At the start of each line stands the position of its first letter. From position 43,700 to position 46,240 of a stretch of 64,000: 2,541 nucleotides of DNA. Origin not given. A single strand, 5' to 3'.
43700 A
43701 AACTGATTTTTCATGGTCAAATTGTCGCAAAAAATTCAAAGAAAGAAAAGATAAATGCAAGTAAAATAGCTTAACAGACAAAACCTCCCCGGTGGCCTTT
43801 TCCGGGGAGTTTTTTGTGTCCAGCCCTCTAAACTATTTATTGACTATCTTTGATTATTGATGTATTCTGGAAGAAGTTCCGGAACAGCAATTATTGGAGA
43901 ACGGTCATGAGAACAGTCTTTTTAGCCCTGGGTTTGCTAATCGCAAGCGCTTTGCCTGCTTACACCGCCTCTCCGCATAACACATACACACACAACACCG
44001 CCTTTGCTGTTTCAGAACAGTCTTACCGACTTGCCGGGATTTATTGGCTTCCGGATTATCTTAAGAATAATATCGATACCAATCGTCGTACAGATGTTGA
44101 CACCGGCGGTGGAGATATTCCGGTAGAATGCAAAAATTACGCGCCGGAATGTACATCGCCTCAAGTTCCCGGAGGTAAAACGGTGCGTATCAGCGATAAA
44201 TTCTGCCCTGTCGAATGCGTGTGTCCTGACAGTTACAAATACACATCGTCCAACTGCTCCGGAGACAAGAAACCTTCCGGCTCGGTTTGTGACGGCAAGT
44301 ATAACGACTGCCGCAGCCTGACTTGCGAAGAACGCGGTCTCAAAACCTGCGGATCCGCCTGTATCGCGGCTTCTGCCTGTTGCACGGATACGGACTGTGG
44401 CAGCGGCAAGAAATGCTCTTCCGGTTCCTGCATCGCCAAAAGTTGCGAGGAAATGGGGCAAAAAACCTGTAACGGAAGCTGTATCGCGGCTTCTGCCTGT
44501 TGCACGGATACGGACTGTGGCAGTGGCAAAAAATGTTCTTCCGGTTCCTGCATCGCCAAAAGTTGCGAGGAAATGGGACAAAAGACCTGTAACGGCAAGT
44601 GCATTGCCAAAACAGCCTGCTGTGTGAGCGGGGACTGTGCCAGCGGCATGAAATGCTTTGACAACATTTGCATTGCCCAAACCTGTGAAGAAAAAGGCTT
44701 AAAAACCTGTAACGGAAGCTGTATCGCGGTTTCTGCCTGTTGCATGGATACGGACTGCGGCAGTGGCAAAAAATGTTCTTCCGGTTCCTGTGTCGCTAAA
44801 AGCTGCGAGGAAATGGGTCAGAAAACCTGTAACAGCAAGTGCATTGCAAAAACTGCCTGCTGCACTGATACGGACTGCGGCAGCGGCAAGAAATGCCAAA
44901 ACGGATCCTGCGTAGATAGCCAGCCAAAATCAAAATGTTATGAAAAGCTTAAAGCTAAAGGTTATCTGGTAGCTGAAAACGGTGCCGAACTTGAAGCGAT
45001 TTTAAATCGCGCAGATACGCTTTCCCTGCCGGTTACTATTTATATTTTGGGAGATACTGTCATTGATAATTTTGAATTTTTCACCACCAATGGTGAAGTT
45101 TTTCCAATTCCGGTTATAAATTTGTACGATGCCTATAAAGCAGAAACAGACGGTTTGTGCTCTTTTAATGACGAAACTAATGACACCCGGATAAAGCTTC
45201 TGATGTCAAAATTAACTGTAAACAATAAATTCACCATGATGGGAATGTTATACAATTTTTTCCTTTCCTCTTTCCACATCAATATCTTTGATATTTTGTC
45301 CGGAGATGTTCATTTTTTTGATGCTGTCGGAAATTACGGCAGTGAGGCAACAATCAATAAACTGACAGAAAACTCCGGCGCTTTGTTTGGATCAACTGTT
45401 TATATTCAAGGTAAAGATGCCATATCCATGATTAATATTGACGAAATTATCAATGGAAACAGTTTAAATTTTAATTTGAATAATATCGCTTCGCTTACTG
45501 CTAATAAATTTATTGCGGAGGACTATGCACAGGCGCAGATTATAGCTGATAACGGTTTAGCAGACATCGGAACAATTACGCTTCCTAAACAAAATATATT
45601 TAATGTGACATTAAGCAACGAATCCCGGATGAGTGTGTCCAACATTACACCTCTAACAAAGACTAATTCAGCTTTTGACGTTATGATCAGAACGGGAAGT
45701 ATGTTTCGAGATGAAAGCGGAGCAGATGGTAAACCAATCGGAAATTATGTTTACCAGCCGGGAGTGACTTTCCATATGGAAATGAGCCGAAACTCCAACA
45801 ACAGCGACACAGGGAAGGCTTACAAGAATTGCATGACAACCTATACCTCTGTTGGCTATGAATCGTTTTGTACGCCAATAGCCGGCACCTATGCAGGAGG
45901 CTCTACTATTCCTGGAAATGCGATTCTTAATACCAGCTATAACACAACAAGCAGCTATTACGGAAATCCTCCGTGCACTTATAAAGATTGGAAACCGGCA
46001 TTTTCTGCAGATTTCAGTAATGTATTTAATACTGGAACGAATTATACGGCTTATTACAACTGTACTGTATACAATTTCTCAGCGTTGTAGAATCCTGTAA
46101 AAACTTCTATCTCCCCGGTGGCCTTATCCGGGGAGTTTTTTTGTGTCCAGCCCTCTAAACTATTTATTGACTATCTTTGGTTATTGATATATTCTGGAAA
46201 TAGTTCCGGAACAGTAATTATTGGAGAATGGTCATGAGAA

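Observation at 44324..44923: Five perfect-register tandem 120-bp coding repeats in paralog 2, two of them nearly identical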

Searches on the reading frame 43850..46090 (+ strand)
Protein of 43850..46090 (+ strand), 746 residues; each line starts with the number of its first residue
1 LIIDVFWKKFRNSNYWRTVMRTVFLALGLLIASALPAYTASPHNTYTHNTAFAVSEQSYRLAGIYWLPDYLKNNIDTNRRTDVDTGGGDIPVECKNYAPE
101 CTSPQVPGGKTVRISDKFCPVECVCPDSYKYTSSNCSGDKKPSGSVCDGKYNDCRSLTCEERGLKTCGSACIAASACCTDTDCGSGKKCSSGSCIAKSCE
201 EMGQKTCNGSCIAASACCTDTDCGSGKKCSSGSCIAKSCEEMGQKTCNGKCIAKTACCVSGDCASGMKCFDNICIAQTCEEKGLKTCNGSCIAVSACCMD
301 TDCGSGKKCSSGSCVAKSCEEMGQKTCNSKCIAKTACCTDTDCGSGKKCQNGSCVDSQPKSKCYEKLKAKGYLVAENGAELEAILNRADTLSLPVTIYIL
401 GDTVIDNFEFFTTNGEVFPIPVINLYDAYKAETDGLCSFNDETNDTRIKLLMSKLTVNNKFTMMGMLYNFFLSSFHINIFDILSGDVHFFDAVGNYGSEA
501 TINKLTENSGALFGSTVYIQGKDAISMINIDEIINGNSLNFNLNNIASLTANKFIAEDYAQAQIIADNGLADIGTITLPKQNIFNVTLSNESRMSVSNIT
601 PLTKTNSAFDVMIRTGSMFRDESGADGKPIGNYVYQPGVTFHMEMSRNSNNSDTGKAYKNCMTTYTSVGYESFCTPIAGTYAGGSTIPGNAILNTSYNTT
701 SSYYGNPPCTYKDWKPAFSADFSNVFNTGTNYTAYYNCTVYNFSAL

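Call 7: search_protein_families(library=pfam, proteins=[window:43850-46090:+], max_evalue=1)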
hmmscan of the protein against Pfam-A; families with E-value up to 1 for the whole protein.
window:43850-46090:+ (746 aa): 0 families

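Call 9: search_protein_families(library=ncbifam, proteins=[window:43850-46090:+], max_evalue=1)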
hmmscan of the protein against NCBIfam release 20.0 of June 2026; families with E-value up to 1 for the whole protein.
window:43850-46090:+ (746 aa): 0 families

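Call 10: find_homologous_proteins(query=window:43850-46090:+, max_evalue=0.001)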
Query window:43850-46090:+ (746 aa): 85 proteins with E <= 0.001 among 8000 candidates.
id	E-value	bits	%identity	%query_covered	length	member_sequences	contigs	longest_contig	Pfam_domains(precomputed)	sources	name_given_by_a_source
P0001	1.5e-198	680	63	45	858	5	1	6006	-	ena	-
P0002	3.2e-147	510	61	46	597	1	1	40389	-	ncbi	-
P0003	1.3e-145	505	66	40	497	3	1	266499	-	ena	-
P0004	1.9e-137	478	56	48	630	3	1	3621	-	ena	-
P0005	1.1e-117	412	67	39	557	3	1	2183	-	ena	-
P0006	4.4e-115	404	64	39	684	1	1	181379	-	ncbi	-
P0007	1.5e-101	359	64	35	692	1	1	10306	-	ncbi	-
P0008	1.9e-99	352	54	29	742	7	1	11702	-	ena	-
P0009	2.6e-64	236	84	21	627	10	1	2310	-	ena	-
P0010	2.9e-63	232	54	31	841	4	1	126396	-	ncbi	-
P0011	2.4e-62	229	36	53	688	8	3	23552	-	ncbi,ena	-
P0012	2.4e-56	209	55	26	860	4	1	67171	-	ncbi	-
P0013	7.8e-42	162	47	20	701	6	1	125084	-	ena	-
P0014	9.6e-40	155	53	23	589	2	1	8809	-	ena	-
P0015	3.7e-31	126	34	45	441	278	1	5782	-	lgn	-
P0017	9.5e-27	112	33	47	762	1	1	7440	-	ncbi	-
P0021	7.1e-17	79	29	43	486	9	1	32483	PF07603.18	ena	-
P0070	1.2e-10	58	36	31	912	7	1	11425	-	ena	-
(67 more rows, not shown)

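Call 14: find_related_loci(query=window:43907-46090:+, collection=genome_contigs, flank=10000)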
Query window:43907-46090:+ (727 aa) in genome_contigs; peptide patterns used: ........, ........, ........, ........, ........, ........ (x = any residue, [..] = any of these).
35 stretches matched a pattern; 1 encode a relative of the query (tblastn E <= 1e-3); 1 distinct loci.
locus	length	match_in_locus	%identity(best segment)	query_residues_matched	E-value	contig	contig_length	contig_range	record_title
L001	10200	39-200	54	82-135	5e-11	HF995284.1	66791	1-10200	Proteobacteria bacterium CAG:495 genomic scaffold, scf52, whole genome shotgun sequence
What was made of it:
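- Tried and rejected: The genome_contigs scan returned one distant locus only, Proteobacteria bacterium CAG:495 (call 14).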

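Call 15: find_encoding_contigs(protein=P0003, flank=10000, max_places=3)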
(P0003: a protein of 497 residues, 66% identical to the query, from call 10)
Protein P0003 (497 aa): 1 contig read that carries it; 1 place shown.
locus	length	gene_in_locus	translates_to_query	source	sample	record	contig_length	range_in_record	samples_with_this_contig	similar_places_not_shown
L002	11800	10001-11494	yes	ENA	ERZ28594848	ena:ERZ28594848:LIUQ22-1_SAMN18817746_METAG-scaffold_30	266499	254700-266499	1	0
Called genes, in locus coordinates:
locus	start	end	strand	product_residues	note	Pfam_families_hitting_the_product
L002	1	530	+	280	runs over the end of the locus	PF24827:AstE_AspA_cat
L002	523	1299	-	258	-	-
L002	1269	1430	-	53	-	-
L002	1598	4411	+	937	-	PF00005:ABC_tran (faint), PF02463:SMC_N (faint), PF13555:AAA_29 (faint), PF20703:nSTAND1 (faint), PF17760:UvrA_inter, PF17755:UvrA_DNA-bind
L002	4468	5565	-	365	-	-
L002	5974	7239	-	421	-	PF03349:Toluene_X, PF13505:OMP_b-brl (faint), PF10677:DUF2490 (faint), PF03895:YadA_anchor (faint)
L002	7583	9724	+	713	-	PF01553:Acyltransferase, PF00501:AMP-binding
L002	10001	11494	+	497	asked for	-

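Call 16: find_encoding_contigs(protein=P0006, flank=10000, max_places=3)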
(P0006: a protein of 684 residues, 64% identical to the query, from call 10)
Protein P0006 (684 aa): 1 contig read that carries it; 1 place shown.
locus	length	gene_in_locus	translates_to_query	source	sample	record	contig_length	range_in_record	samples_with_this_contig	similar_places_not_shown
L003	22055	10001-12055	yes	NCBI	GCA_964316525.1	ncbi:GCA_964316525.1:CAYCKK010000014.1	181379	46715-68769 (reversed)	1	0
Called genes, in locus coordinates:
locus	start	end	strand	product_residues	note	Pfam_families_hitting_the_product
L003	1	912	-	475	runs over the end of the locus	PF00749:tRNA-synt_1c, PF19269:Anticodon_2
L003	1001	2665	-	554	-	PF02463:SMC_N, PF13175:AAA_15 (faint), PF13476:AAA_23, PF13304:AAA_21 (faint)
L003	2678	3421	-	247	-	PF13512:TPR_18, PF13428:TPR_14 (faint), PF13432:TPR_16 (faint), PF13525:YfiO, PF07719:TPR_2 (faint), PF13174:TPR_6 (weak)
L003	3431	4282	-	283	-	PF03331:LpxC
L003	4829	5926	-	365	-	-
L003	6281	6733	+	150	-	PF02381:MraZ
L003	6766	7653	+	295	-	PF01795:Methyltransf_5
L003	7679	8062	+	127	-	-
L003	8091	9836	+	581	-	PF03717:PBP_dimer, PF00905:Transpeptidase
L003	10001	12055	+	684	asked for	-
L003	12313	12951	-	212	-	PF06242:TrcR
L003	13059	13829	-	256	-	-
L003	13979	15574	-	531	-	-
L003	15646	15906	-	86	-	PF01197:Ribosomal_L31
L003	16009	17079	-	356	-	PF00691:OmpA (weak)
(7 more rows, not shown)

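Call 17: find_encoding_contigs(protein=P0002, flank=10000, max_places=3)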
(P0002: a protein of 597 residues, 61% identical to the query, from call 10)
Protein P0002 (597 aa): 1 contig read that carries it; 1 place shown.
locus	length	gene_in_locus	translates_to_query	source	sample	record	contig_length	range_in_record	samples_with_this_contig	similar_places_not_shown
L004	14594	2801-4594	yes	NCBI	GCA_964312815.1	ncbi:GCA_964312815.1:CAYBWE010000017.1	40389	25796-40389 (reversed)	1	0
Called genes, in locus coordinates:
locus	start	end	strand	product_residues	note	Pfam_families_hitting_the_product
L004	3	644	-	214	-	?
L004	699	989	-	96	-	PF00166:Cpn10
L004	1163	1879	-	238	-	PF00520:Ion_trans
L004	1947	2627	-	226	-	PF01478:Peptidase_A24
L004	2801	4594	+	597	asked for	-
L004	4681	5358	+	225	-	PF12796:Ank_2 (weak), PF13606:Ank_3 (faint), PF13637:Ank_4 (faint), PF13857:Ank_5 (faint), PF00023:Ank (faint), PF12796:Ank_2 (weak)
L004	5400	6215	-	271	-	PF00303:Thymidylat_synt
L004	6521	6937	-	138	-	PF01196:Ribosomal_L17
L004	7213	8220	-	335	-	PF01193:RNA_pol_L, PF01000:RNA_pol_A_bac, PF03118:RNA_pol_A_CTD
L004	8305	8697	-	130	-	PF00411:Ribosomal_S11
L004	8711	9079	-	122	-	PF00416:Ribosomal_S13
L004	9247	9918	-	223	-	PF00406:ADK, PF13207:AAA_17, PF05191:ADK_lid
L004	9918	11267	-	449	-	PF00344:SecY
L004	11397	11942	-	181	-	-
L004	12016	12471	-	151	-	PF00828:Ribosomal_L27A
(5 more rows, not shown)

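Call 19: find_encoding_contigs(protein=window:43907-46090:+, flank=10000, max_places=10)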
Protein window:43907-46090:+ (727 aa): 2 contigs read that carry it; 1 place shown.
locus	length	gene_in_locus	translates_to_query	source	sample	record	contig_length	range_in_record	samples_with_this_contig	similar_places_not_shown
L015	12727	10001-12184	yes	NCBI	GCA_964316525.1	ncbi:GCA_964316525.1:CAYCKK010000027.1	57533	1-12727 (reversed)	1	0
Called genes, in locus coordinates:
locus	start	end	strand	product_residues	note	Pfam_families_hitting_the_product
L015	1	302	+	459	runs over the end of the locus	PF01435:Peptidase_M48, PF07719:TPR_2 (faint), PF13432:TPR_16 (weak)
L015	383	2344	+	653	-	-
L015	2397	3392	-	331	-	PF10609:ParA, PF00142:Fer4_NifH (weak), PF01656:CbiA, PF02374:ArsA_ATPase (faint), PF07015:VirC1 (weak), PF09140:MipZ, PF13614:AAA_31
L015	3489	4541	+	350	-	PF01145:Band_7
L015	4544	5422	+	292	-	PF01145:Band_7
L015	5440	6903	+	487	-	PF00089:Trypsin, PF13365:Trypsin_2, PF14685:PDZ_Tricorn (faint), PF00595:PDZ, PF13180:PDZ_2, PF17820:PDZ_6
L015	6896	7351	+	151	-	PF04364:DNA_pol3_chi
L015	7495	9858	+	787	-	-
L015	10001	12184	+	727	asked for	-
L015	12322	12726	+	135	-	?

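Call 23: list_cluster_members(proteins=[window:43907-46090:+, window:41401-43764:+])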
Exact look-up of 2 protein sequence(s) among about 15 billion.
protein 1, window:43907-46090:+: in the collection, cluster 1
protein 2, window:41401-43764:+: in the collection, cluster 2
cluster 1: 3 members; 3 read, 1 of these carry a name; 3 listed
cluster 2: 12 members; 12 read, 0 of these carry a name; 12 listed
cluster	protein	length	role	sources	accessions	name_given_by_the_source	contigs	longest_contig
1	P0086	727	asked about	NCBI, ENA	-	-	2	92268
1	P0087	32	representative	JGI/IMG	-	-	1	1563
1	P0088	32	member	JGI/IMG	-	DNA-3-methyladenine glycosylase I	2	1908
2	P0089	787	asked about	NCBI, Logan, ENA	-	-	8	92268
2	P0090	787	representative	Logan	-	-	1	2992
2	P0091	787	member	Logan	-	-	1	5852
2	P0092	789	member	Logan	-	-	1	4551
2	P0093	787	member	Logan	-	-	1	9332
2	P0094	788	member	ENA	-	-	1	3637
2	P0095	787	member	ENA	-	-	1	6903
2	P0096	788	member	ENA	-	-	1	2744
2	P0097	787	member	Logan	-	-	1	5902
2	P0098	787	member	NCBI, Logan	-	-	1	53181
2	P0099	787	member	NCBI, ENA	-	-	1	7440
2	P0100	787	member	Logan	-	-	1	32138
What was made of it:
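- Tried and rejected: That protein sits in a 90% cluster whose representative is a 32-aa fragment (call 23).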

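Call 24: find_encoding_contigs(protein=P0017, flank=10000, max_places=5)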
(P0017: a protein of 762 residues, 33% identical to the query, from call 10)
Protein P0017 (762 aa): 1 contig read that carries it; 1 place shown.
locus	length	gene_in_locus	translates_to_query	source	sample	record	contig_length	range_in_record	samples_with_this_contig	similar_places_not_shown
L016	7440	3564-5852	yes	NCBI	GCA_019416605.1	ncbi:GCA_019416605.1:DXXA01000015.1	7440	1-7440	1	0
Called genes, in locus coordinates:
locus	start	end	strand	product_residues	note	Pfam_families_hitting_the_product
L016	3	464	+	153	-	?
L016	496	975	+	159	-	-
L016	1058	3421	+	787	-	-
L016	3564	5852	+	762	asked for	-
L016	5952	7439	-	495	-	?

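Call 25: find_encoding_contigs(protein=P0098, flank=10000, max_places=5)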
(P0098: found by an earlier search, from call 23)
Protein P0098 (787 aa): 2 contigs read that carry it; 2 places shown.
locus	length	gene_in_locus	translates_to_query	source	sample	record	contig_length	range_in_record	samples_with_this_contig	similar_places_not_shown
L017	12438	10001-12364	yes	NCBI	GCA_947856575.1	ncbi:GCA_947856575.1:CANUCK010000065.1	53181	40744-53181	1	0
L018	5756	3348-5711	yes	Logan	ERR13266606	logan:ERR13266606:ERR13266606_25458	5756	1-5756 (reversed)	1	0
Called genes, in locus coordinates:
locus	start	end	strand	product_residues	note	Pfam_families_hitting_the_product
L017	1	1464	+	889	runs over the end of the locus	PF10150:RNase_E_G, PF20833:RNase_E_G_Thio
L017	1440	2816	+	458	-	PF01435:Peptidase_M48, PF07719:TPR_2 (faint), PF13432:TPR_16 (weak)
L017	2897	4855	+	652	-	-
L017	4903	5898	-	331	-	PF10609:ParA, PF00142:Fer4_NifH (weak), PF01656:CbiA, PF02374:ArsA_ATPase (faint), PF07015:VirC1 (weak), PF09140:MipZ, PF13614:AAA_31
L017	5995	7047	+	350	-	PF01145:Band_7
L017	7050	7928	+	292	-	PF01145:Band_7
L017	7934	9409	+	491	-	PF00089:Trypsin, PF13365:Trypsin_2, PF14685:PDZ_Tricorn (faint), PF00595:PDZ, PF13180:PDZ_2, PF17820:PDZ_6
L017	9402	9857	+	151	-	PF04364:DNA_pol3_chi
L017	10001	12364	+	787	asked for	-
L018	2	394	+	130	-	?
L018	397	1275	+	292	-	PF01145:Band_7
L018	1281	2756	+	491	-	PF00089:Trypsin, PF13365:Trypsin_2, PF14685:PDZ_Tricorn (faint), PF00595:PDZ, PF13180:PDZ_2, PF17820:PDZ_6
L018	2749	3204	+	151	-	PF04364:DNA_pol3_chi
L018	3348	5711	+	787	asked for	-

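Call 26: find_encoding_contigs(protein=P0100, flank=10000, max_places=5)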
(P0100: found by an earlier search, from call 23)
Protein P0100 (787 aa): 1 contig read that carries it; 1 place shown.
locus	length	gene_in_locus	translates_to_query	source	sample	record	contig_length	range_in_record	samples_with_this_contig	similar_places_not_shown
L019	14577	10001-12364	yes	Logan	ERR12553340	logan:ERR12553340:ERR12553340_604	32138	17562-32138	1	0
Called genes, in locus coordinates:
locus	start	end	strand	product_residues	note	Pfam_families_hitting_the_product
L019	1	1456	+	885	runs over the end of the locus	PF10150:RNase_E_G, PF20833:RNase_E_G_Thio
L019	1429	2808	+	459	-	PF01435:Peptidase_M48, PF07719:TPR_2 (faint), PF13432:TPR_16 (weak)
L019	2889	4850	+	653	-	-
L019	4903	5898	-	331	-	PF10609:ParA, PF00142:Fer4_NifH (weak), PF01656:CbiA, PF02374:ArsA_ATPase (faint), PF07015:VirC1 (weak), PF09140:MipZ, PF13614:AAA_31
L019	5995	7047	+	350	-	PF01145:Band_7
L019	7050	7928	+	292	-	PF01145:Band_7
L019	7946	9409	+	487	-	PF00089:Trypsin, PF13365:Trypsin_2, PF14685:PDZ_Tricorn (faint), PF00595:PDZ, PF13180:PDZ_2, PF17820:PDZ_6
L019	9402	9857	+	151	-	PF04364:DNA_pol3_chi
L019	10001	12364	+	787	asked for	-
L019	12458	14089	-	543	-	PF12804:NTP_transf_3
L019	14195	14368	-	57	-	-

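Call 43: find_related_loci(query=window:43907-46090:+, collection=metagenome_contigs, flank=5000)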
Query window:43907-46090:+ (727 aa) in metagenome_contigs; peptide patterns used: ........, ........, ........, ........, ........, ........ (x = any residue, [..] = any of these).
114 stretches matched a pattern; 42 encode a relative of the query (tblastn E <= 1e-3); 42 distinct loci.
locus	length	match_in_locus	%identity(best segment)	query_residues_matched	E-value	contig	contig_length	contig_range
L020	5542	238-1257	34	43-344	9e-26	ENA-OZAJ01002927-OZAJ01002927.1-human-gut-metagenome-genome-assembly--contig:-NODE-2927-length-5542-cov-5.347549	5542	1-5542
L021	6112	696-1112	43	1-135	9e-20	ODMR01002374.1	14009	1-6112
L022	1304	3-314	49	35-135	4e-19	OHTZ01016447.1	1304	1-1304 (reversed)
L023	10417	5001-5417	38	5-135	1e-17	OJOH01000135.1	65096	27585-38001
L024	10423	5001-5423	35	5-135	2e-17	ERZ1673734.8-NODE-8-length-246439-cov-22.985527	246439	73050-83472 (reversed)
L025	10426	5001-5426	35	4-135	3e-17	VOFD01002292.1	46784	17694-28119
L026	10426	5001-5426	35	4-135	3e-17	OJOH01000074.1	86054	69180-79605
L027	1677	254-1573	35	4-272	1e-17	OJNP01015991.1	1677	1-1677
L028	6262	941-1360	36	5-135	3e-17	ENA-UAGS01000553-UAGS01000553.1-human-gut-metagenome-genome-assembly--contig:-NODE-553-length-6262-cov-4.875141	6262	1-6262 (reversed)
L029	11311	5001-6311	36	4-215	2e-16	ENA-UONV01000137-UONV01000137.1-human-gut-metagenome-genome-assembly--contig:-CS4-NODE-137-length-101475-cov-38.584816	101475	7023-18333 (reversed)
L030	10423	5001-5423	35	5-135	1e-16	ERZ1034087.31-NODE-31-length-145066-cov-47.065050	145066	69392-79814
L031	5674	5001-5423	35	5-135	8e-17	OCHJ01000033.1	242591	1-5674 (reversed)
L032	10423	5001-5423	35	5-135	1e-16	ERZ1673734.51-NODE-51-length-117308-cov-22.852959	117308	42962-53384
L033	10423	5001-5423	35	5-135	1e-16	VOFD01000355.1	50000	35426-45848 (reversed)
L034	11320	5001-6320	35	4-272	3e-16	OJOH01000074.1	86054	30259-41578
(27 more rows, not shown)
